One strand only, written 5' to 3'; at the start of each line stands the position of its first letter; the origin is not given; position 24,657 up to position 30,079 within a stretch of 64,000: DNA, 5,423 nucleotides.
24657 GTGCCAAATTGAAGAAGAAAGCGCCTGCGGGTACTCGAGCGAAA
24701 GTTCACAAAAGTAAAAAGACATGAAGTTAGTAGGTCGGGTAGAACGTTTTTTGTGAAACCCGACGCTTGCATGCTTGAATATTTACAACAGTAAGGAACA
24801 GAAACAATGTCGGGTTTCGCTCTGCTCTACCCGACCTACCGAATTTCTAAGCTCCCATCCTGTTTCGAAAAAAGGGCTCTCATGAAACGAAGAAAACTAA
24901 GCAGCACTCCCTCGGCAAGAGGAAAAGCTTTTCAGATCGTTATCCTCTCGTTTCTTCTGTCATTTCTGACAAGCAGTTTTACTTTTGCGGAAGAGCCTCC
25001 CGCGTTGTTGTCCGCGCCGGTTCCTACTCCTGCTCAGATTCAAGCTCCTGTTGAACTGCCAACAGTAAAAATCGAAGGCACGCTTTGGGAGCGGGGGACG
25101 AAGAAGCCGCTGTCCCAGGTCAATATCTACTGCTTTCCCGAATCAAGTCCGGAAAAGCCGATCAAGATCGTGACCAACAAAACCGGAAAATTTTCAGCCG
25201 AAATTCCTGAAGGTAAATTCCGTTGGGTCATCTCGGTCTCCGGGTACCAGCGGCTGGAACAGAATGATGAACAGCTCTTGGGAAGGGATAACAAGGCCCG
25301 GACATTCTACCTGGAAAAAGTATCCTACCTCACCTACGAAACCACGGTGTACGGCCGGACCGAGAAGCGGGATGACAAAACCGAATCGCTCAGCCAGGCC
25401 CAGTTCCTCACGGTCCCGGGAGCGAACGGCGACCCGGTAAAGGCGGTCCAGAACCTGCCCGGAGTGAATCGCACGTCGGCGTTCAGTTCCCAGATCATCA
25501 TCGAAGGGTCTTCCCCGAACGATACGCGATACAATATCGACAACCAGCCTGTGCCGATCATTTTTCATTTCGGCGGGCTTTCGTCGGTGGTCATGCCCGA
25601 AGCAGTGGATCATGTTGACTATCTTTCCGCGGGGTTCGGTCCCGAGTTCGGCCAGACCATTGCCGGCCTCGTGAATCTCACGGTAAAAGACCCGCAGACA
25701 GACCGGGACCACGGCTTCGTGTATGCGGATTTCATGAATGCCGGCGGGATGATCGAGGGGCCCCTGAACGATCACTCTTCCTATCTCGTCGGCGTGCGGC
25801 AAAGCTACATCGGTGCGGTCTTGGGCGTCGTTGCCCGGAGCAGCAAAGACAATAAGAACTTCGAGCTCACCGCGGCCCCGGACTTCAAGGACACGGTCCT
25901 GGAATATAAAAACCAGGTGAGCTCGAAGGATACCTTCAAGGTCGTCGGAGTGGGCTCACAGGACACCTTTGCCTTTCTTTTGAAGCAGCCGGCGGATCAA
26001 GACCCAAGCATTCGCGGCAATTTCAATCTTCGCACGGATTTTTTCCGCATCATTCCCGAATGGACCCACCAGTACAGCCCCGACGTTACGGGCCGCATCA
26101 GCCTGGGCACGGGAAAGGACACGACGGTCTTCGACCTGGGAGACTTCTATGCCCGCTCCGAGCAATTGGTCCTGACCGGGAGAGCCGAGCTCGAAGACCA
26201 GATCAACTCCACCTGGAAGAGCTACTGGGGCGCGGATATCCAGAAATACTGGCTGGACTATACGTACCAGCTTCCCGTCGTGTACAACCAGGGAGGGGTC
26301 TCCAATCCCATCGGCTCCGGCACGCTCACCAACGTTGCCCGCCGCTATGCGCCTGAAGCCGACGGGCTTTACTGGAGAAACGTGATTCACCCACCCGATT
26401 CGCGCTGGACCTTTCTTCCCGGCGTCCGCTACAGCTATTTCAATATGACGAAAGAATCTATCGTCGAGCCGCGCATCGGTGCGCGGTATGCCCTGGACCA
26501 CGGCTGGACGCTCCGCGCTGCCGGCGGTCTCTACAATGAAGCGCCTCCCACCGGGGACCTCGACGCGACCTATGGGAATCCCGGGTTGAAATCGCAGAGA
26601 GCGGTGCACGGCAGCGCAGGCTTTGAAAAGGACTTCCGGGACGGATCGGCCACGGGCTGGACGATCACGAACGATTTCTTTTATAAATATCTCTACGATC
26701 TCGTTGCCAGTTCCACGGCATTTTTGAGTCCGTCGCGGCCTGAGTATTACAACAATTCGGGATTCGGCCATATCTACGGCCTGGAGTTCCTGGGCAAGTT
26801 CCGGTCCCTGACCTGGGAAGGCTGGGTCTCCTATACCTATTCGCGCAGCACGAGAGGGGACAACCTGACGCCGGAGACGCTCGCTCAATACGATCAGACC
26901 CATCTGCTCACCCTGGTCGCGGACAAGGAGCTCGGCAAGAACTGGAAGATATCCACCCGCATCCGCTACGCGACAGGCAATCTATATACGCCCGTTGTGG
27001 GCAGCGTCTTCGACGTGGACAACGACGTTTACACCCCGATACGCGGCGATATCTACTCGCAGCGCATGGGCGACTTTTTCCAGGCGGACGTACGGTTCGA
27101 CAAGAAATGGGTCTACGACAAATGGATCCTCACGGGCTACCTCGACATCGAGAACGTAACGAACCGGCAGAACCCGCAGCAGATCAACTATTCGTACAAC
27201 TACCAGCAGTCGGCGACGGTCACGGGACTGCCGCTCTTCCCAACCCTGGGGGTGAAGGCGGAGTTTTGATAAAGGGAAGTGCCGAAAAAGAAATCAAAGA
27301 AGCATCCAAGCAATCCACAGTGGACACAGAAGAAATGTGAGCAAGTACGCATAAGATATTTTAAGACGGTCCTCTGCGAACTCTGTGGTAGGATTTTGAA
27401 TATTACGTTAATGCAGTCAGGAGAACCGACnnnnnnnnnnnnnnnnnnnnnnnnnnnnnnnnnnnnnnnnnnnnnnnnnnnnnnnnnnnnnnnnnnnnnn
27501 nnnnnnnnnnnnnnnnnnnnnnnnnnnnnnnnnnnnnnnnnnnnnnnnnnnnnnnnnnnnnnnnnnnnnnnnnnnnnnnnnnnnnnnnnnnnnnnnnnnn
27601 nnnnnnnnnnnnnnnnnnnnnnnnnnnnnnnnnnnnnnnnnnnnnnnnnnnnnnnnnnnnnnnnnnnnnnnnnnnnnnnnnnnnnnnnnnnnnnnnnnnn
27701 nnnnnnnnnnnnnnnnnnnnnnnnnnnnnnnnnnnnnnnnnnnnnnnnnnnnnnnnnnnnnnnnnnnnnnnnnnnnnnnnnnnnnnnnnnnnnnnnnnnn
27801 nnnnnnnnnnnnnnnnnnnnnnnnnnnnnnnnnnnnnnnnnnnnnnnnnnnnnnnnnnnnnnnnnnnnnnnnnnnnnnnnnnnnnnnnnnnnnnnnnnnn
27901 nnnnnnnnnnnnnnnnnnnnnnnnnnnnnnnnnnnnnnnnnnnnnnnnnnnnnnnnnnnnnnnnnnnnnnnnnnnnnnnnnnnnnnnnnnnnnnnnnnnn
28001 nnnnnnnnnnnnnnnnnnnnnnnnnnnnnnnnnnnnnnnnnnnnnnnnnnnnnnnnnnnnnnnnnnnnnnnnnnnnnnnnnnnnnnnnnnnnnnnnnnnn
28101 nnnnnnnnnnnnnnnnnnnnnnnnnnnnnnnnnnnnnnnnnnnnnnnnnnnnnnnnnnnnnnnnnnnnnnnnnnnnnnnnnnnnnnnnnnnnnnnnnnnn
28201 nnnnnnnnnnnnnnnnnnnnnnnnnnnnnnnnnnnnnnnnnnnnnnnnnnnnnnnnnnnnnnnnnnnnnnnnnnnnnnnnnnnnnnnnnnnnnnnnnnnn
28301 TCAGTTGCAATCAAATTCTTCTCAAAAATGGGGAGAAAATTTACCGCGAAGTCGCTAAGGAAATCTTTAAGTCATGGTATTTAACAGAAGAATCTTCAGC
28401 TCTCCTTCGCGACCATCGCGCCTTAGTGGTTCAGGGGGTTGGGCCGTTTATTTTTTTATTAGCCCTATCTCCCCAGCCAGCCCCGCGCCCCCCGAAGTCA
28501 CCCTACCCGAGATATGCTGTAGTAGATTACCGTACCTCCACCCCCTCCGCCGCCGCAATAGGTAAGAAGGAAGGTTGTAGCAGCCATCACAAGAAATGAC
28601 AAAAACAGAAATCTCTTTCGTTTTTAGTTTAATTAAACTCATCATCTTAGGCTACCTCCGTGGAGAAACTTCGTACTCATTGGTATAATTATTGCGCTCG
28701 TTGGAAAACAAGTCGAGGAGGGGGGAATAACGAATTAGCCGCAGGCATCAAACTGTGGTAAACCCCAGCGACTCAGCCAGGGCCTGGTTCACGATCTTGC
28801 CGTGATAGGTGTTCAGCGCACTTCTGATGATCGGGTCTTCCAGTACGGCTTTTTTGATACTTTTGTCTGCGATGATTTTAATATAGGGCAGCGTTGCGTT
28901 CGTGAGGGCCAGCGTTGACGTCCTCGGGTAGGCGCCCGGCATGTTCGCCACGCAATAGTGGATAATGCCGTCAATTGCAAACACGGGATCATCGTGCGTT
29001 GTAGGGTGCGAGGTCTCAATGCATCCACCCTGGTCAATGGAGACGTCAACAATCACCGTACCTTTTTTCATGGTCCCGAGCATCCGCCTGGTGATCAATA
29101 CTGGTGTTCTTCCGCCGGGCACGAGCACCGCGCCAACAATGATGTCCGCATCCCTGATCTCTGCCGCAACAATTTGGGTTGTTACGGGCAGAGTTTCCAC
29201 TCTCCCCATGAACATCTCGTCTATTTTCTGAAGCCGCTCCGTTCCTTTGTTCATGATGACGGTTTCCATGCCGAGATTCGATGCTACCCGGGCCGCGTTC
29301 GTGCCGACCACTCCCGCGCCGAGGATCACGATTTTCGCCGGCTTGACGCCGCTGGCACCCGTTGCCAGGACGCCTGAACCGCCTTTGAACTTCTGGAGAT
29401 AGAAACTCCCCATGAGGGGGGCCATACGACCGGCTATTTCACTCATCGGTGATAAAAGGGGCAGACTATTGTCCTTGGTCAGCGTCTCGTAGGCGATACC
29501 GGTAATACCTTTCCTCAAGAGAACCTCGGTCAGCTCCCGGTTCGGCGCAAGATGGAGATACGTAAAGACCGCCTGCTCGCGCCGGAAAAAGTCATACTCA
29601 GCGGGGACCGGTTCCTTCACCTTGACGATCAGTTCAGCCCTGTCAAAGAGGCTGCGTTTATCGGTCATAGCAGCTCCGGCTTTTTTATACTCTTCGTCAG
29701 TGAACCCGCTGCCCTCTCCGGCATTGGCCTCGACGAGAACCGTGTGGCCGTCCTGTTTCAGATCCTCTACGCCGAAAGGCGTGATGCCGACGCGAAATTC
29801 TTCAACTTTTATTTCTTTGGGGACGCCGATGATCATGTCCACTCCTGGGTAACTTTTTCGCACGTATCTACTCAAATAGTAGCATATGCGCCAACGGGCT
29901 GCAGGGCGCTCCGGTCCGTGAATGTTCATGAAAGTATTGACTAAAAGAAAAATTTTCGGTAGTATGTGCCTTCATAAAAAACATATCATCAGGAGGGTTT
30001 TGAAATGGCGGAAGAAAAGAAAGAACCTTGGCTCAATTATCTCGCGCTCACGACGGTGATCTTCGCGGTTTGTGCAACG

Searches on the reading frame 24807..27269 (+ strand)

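Call 50: search_protein_families(library=pfam, proteins=[window:24807-27269:+], max_evalue=0.00001)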
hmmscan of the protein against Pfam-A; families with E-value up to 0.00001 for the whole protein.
window:24807-27269:+ (820 aa): 1 family
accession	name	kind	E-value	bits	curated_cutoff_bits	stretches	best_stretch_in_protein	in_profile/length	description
PF13715.12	CarbopepD_reg_2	-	6.6e-06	26.5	32.2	0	89-153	1-61/88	CarboxypepD_reg-like domain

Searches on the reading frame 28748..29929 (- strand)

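Call 50: search_protein_families(library=pfam, proteins=[window:28748-29929:-], max_evalue=0.00001)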
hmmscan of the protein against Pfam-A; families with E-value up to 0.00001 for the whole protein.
window:28748-29929:- (393 aa): 4 families
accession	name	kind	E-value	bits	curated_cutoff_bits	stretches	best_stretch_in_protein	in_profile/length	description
PF01262.27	AlaDh_PNT_C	-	3.3e-79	265.7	23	1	170-381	1-213/214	Alanine dehydrogenase/PNT, C-terminal domain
PF05222.21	AlaDh_PNT_N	-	1.3e-45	155.4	30.4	1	35-166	1-136/136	Alanine dehydrogenase/PNT, N-terminal domain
PF01488.26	Shikimate_DH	-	4.1e-07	30.6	24.3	1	195-298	10-113/138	Shikimate / quinate 5-dehydrogenase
PF02826.25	2-Hacid_dh_C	-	7.8e-07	29.1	25.1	1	195-297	34-127/178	D-isomer specific 2-hydroxyacid dehydrogenase, NAD binding domain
